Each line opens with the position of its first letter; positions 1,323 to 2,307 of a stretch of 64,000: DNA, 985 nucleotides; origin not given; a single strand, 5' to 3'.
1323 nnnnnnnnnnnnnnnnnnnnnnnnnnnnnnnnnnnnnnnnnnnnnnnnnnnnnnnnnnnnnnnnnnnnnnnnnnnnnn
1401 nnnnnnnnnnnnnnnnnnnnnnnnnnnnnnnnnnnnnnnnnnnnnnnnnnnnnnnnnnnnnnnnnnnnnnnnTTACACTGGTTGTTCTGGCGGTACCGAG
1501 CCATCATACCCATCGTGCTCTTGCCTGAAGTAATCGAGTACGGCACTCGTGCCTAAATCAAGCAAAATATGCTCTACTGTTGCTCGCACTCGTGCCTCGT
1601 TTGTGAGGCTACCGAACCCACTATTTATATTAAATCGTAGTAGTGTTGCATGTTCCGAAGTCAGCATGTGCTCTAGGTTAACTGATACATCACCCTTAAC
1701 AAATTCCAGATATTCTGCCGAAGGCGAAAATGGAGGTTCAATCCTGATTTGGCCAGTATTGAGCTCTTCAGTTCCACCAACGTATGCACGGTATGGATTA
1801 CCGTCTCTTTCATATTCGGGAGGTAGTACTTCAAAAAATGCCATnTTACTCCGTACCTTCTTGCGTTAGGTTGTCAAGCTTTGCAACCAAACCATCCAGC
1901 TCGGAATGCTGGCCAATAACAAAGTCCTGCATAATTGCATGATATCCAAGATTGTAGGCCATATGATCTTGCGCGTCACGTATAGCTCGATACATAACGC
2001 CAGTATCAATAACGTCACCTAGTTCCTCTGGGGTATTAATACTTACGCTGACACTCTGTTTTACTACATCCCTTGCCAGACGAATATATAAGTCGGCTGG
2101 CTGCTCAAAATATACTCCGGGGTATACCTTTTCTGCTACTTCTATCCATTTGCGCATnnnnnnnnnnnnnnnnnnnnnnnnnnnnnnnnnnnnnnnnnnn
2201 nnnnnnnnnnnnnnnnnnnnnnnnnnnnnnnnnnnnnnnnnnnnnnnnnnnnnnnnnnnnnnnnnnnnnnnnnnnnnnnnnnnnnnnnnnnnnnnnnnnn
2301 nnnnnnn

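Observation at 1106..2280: str operon split: terminator and three unknown small genes inserted between rpsG and fusA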

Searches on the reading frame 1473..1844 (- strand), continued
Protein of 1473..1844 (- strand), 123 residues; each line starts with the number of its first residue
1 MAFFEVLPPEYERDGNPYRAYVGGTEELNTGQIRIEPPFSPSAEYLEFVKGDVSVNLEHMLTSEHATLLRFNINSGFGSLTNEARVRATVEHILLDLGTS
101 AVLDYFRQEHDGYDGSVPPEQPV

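Call 69: search_protein_families(library=pfam, proteins=[P0038, P0048, P0036, P0027], max_evalue=0.01)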
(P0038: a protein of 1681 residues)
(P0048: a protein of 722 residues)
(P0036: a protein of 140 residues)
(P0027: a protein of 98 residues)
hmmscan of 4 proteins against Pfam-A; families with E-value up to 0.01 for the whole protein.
P0038 (1681 aa): 8 families
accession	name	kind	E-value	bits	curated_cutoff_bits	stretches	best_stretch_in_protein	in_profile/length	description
PF16403.11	Bact_surface_Ig-like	-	1.2e-303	980.4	27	14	971-1043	1-71/71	Bacterial surface protein, Ig-like domain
PF02494.22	HYR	-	1.2e-21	77.3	21.7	1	884-961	1-79/81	HYR domain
PF00028.23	Cadherin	-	1.5e-16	61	28.8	0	602-643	49-90/93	Cadherin domain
PF13750.12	Big_3_3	-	9.3e-16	58.3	27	0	1096-1137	13-54/157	Bacterial Ig-like domain (group 3)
PF15418.12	DUF4625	-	3.5e-05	24.5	27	0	1017-1038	105-126/131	Domain of unknown function (DUF4625)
PF19077.6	Big_13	-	0.00055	20.8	27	0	642-726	22-102/102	Bacterial Ig-like domain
PF20763.3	UDG-inhib_P56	-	0.0038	17.4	24.1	0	1419-1438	7-26/53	Phage phi29, UDG inhibitor P56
PF19876.4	DUF6349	-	0.0046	17.5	25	0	1007-1049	85-127/169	Family of unknown function (DUF6349)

P0048 (722 aa): 0 families

P0036 (140 aa): 0 families

P0027 (98 aa): 0 families

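Call 71: find_encoding_contigs(protein=P0029, flank=7000, max_places=3)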
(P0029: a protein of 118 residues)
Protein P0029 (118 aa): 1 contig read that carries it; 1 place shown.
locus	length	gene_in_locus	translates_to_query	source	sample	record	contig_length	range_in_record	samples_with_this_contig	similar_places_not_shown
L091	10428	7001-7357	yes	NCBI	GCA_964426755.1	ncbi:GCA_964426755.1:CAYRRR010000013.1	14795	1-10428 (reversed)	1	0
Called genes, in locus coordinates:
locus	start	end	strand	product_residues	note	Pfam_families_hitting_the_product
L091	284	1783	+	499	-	PF00562:RNA_pol_Rpb2_6, PF04560:RNA_pol_Rpb2_7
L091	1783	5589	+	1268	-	PF04997:RNA_pol_Rpb1_1, PF00623:RNA_pol_Rpb1_2, PF04983:RNA_pol_Rpb1_3, PF05000:RNA_pol_Rpb1_4 (weak), PF04998:RNA_pol_Rpb1_5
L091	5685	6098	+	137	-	PF00164:Ribosom_S12_S23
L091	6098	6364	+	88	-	-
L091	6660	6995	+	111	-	PF00177:Ribosomal_S7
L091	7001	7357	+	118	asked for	-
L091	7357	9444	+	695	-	PF00009:GTP_EFTU, PF03144:GTP_EFTU_D2, PF22042:EF-G_D2, PF14492:EFG_III, PF16658:RF3_C (weak), PF03764:EFG_IV, PF00679:EFG_C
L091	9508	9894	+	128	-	-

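Call 74: fold_search(model_id=the predicted structure, library=viral)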
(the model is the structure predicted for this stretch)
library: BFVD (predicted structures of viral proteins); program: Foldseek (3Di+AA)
matches with E <= 10: 970; with E <= 0.001: 0
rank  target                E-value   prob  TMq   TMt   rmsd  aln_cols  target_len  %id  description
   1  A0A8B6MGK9            3.7e-03  0.99  0.37  0.33   7.2       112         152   12  (no name in the UniProt tables at hand)
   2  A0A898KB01            1.2e-02  0.75  0.32  0.30   8.0       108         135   11  (no name in the UniProt tables at hand)
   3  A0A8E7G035            1.9e-02  0.51  0.26  0.16   9.8       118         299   14  (no name in the UniProt tables at hand)
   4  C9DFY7                2.0e-02  0.90  0.37  0.30   5.3        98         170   14  Uncharacterized protein [Delftia phage PhiW-14]
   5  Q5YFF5                3.5e-02  0.77  0.38  0.29   7.1       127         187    7  Uncharacterized protein [Singapore grouper iridovirus]
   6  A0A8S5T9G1            4.3e-02  0.57  0.30  0.24   8.0        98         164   15  Uncharacterized protein [Myoviridae sp. ctQQg4]
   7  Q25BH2                6.6e-02  0.10  0.17  0.15  18.1       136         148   10  Putative transmembrane protein ORF23 [His1 virus (isolate Australia/Victoria)]
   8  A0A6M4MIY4            7.0e-02  0.69  0.37  0.38   9.3       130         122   11  LH1 [Bearded dragon adenovirus 1]
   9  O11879                7.0e-02  0.15  0.18  0.10  13.6        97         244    8  Replicase (Fragment) [Elm mottle virus]
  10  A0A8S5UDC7            8.4e-02  0.91  0.44  0.51   5.3       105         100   13  Uncharacterized protein [Siphoviridae sp. ct13O11]
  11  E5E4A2                8.9e-02  0.47  0.31  0.14  14.1       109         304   10  Uncharacterized protein [Acinetobacter phage Acj61]
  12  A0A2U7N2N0            8.9e-02  0.23  0.26  0.15  18.8       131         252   11  Uncharacterized protein [Pseudomonas phage PspYZU05]
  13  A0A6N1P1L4            1.2e-01  0.77  0.46  0.41   5.8       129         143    7  Putative orfan [Tupanvirus soda lake]
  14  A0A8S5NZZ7            1.3e-01  0.54  0.37  0.40   6.1       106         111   17  Uncharacterized protein [Myoviridae sp. ctLnO19]
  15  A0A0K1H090            1.5e-01  0.28  0.29  0.37   6.6       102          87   12  Uncharacterized protein [Cynomolgus macaque cytomegalovirus strain Mauritius]
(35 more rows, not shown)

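Call 75: search_solved_structures(query=A3, max_evalue=10)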
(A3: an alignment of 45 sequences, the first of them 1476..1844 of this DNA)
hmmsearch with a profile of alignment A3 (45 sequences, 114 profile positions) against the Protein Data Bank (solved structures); distinct sequences matched with E-value up to 10: 7.
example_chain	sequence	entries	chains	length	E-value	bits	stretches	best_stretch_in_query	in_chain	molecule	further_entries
37xd_A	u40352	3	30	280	0.2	14.4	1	71-109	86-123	GTP cyclohydrolase 1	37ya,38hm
1h4l_A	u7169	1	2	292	0.96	12.2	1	43-110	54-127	CELL DIVISION PROTEIN KINASE 5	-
1ung_A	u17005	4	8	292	0.97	12.2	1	43-110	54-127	CELL DIVISION PROTEIN KINASE 5 | CYCLIN-DEPENDENT KINASE 5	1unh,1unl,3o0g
7vdp_A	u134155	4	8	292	0.97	12.2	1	43-110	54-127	Cyclin-dependent-like kinase 5 | Cyclin-dependent-like kinase 5, p25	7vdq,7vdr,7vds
9q3n_B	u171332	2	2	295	0.98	12.2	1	43-110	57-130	Cyclin-dependent kinase 5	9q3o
4au8_A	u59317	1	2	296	0.99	12.2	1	43-110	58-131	CYCLIN-DEPENDENT KINASE 5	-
6ign_A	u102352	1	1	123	2.2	11.1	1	55-100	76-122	Kinesin-1 heavy chain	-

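Call 92: search_protein_families(library=pfam, proteins=[L002:256-639:+, L090:7720-8151:+, L090:8161-8424:+], max_evalue=0.01)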
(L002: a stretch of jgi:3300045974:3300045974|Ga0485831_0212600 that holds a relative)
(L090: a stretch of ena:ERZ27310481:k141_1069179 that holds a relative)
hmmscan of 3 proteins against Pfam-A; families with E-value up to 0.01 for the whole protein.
L002:256-639:+ (127 aa): 0 families

L090:7720-8151:+ (143 aa): 0 families

L090:8161-8424:+ (87 aa): 0 families

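Call 93: search_protein_families(library=padloc, alignment_id=A3, max_evalue=0.01)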
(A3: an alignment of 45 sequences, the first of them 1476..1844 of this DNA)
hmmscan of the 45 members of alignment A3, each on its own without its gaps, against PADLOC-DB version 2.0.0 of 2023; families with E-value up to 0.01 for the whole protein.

A. member 1, window:1476-1844:- (123 aa): 0 families

B. families by the number of members that match (of 45 scanned): 1 family
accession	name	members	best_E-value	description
PDLC01737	TnsB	1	0.0024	TnsB_0_V-K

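Call 94: search_protein_families(library=ncbifam, alignment_id=A3, max_evalue=0.01)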
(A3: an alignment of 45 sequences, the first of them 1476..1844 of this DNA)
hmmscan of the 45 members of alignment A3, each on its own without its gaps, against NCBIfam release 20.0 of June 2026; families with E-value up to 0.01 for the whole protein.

A. member 1, window:1476-1844:- (123 aa): 0 families

B. families by the number of members that match (of 45 scanned): 1 family
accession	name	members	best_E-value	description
TIGR02367.1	PylS_Cterm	1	0.0093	pyrrolysine--tRNA(Pyl) ligase large subunit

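Call 99: search_dna_similar(query=window:1473-1844:-, collection=plasmids, mode=protein, max_evalue=0.1, max_rows=5)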
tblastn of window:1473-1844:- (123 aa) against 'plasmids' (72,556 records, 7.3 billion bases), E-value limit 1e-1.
No match.

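Call 102: search_protein_families(library=pfam, proteins=[L090:7319-7711:+, L090:6823-7251:+], max_evalue=1)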
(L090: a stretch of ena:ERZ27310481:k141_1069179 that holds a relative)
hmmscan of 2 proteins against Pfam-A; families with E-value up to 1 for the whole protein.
L090:7319-7711:+ (130 aa): 0 families

L090:6823-7251:+ (142 aa): 0 families

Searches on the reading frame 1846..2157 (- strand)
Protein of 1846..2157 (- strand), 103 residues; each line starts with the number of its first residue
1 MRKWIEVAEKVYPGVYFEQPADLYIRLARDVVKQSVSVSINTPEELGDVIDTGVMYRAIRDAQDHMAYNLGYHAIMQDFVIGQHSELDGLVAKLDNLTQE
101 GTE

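Call 3: search_protein_families(library=pfam, proteins=[window:1846-2157:-], max_evalue=1)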
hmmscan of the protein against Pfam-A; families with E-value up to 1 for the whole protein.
window:1846-2157:- (103 aa): 0 families

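Call 4: search_protein_families(library=padloc, proteins=[window:1846-2157:-], max_evalue=1)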
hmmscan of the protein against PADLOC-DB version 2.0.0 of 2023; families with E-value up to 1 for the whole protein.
window:1846-2157:- (103 aa): 0 families

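Call 5: search_protein_families(library=ncbifam, proteins=[window:1846-2157:-], max_evalue=1)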
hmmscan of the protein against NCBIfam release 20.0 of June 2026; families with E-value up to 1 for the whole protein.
window:1846-2157:- (103 aa): 0 families

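Call 6: search_protein_families(library=phrogs, proteins=[window:1846-2157:-], max_evalue=1)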
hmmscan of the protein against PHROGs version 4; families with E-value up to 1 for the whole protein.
window:1846-2157:- (103 aa): 0 families

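Call 10: find_encoding_contigs(protein=window:1846-2157:-, flank=6000, max_places=8)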
Protein window:1846-2157:- (103 aa): 1 contig read that carries it; 1 place shown.
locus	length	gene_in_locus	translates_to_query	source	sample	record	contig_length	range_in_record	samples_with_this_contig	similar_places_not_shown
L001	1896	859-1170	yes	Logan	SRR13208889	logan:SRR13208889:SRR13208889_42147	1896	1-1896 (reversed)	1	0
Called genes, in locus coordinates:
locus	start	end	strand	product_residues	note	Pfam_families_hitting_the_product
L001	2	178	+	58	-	?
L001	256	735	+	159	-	PF00177:Ribosomal_S7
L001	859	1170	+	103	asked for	-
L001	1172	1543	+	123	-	-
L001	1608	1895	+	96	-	?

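Call 13: find_homologous_proteins(query=window:1846-2157:-, max_evalue=0.01)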
Query window:1846-2157:- (103 aa): 1 proteins with E <= 0.01 among 4 candidates.
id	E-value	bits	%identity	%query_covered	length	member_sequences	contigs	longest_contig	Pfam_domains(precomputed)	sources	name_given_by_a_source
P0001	6.5e-61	220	99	100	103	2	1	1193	-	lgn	-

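Call 16: find_encoding_contigs(protein=P0001, flank=6000, max_places=8)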
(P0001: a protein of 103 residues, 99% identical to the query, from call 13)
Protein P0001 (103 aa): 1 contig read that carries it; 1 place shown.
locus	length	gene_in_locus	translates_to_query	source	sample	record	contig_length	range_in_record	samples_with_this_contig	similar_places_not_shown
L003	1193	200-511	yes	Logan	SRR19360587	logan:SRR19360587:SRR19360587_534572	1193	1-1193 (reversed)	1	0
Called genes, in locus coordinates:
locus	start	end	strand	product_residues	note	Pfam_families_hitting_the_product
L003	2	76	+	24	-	?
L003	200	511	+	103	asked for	-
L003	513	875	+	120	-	-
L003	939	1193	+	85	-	?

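Call 32: predict_structure(protein=window:1846-2157:-)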
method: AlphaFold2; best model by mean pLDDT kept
length: 103 residues; sequences in the alignment: 1
mean_pLDDT: 54.8   pTM: 0.25
mean pLDDT of the five models: 54.8, 50.9, 47.1, 45.7, 45.2
residues with pLDDT >= 90: 0; 70-90: 12; 50-70: 58; < 50: 33
segments of 3 or more residues with pLDDT < 50: 34-38, 59-61, 68-70, 72-80
pLDDT, mean of each block of 10 residues (from residue 1): 50 56 56 50 54 50 48 45 62 75 61
secondary structure, 60 per line:
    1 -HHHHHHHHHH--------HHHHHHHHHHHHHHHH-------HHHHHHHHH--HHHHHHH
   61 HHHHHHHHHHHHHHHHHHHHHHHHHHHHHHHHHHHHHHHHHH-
elements in order: H2-11 H20-35 H43-51 H54-102

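Call 38: find_related_loci(query=window:1846-2157:-, collection=viral_contigs, flank=5000)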
Query window:1846-2157:- (103 aa) in viral_contigs; peptide patterns used: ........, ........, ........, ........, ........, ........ (x = any residue, [..] = any of these).
17 stretches matched a pattern, but none encodes a relative of the query by tblastn (E <= 1e-3).

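Call 43: search_dna_similar(query=window:1846-2157:-, collection=phages, mode=protein, max_evalue=1, max_rows=8)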
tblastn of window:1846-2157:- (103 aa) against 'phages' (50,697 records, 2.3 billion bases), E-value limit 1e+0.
No match.

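Call 98: search_dna_similar(query=window:1846-2157:-, collection=plasmids, mode=protein, max_evalue=0.1, max_rows=5)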
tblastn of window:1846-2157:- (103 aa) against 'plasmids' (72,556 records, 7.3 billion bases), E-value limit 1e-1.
No match.
